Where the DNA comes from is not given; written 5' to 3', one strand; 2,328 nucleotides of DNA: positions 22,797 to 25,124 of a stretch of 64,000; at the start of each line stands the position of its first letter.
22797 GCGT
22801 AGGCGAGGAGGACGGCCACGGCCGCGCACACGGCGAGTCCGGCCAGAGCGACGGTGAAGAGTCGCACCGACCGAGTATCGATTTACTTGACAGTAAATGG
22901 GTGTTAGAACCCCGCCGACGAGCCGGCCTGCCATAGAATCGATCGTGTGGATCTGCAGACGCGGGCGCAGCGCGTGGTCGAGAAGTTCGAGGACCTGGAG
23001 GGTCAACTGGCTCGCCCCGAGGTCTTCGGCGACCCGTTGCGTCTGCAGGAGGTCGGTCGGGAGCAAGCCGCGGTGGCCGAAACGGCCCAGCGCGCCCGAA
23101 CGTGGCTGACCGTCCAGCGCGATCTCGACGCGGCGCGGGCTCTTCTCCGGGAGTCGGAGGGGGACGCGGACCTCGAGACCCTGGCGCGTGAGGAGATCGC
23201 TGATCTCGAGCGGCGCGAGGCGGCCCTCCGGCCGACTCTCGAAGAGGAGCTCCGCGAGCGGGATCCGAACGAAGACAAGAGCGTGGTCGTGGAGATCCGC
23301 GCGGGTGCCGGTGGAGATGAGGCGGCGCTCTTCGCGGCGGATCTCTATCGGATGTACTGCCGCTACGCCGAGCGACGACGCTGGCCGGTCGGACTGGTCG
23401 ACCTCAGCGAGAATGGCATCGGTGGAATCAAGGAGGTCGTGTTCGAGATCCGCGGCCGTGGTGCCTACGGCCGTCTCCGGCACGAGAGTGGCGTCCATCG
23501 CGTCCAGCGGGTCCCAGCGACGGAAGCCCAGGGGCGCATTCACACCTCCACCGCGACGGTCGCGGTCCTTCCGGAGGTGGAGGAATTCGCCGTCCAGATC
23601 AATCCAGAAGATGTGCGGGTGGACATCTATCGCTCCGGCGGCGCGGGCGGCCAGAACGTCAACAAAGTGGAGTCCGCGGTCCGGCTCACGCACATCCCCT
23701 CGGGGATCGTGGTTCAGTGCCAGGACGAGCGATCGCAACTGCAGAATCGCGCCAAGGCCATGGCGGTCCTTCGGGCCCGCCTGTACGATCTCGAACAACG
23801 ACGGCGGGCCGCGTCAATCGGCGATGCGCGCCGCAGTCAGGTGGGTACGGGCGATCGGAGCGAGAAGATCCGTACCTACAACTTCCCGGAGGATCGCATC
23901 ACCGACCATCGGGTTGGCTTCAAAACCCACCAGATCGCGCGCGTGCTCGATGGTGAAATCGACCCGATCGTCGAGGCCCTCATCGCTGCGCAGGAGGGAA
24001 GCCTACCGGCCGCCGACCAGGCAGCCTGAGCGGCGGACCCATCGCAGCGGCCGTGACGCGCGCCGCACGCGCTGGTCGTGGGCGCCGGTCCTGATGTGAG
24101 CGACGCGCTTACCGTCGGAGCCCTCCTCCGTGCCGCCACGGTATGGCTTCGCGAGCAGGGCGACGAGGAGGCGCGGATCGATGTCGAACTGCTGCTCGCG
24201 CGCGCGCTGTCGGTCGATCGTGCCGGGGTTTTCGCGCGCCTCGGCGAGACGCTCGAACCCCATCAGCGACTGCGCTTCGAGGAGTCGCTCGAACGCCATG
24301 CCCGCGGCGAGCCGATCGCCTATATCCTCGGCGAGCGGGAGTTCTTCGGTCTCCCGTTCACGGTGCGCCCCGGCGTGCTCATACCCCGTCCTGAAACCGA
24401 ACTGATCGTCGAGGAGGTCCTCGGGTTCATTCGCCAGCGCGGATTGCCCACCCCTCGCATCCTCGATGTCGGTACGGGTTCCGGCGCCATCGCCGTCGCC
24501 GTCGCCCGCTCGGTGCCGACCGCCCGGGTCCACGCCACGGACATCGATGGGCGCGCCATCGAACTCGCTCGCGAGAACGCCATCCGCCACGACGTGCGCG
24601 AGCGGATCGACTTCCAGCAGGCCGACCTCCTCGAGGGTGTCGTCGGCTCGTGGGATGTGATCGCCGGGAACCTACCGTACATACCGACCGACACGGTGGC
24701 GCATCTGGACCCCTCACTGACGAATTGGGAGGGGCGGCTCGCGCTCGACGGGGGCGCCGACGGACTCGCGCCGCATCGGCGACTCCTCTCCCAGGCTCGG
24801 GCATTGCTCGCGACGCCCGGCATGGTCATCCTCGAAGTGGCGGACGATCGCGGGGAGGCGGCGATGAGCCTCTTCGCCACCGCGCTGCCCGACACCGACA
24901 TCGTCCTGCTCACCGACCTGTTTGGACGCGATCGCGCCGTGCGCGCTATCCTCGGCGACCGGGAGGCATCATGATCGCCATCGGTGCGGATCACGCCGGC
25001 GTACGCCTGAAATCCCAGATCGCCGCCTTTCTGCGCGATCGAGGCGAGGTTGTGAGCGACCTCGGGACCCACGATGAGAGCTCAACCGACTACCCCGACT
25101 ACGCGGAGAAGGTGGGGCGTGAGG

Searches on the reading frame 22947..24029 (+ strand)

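Call 46: search_protein_families(library=pfam, proteins=[window:22947-24029:+], max_evalue=0.00001)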
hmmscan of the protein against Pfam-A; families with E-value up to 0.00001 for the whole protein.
window:22947-24029:+ (360 aa): 2 families
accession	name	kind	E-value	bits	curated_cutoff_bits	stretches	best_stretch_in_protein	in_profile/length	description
PF03462.23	PCRF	-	4.4e-66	222.8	24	1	12-205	3-194/194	PCRF domain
PF00472.26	RF-1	-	8.7e-44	148.6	35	1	213-322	2-116/116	RF-1 domain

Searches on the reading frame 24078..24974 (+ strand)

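Call 46: search_protein_families(library=pfam, proteins=[window:24078-24974:+], max_evalue=0.00001)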
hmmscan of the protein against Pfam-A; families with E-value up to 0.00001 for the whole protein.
window:24078-24974:+ (298 aa): 8 families
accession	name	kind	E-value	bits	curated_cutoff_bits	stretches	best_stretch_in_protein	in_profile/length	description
PF17827.6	PrmC_N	-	2.4e-18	66.9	23.4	1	16-85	2-71/71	PrmC N-terminal domain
PF05175.20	MTS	-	1.3e-12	48.1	23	1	126-201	33-108/170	Methyltransferase small domain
PF06325.19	PrmA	-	5.7e-10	39.6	22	1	123-199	160-234/296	Ribosomal protein L11 methyltransferase (PrmA)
PF13649.12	Methyltransf_25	-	6.6e-10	40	27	1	128-186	1-57/97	Methyltransferase domain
PF13847.12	Methyltransf_31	-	3.4e-09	37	27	1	127-186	6-65/145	Methyltransferase domain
PF08242.18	Methyltransf_12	-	2.1e-07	32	30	1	129-196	1-70/98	Methyltransferase domain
PF00891.24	Methyltransf_2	-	4.9e-06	26.5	22.3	0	108-193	48-129/210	O-methyltransferase domain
PF08241.18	Methyltransf_11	-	9.1e-06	26.7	21.2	0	129-185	1-52/95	Methyltransferase domain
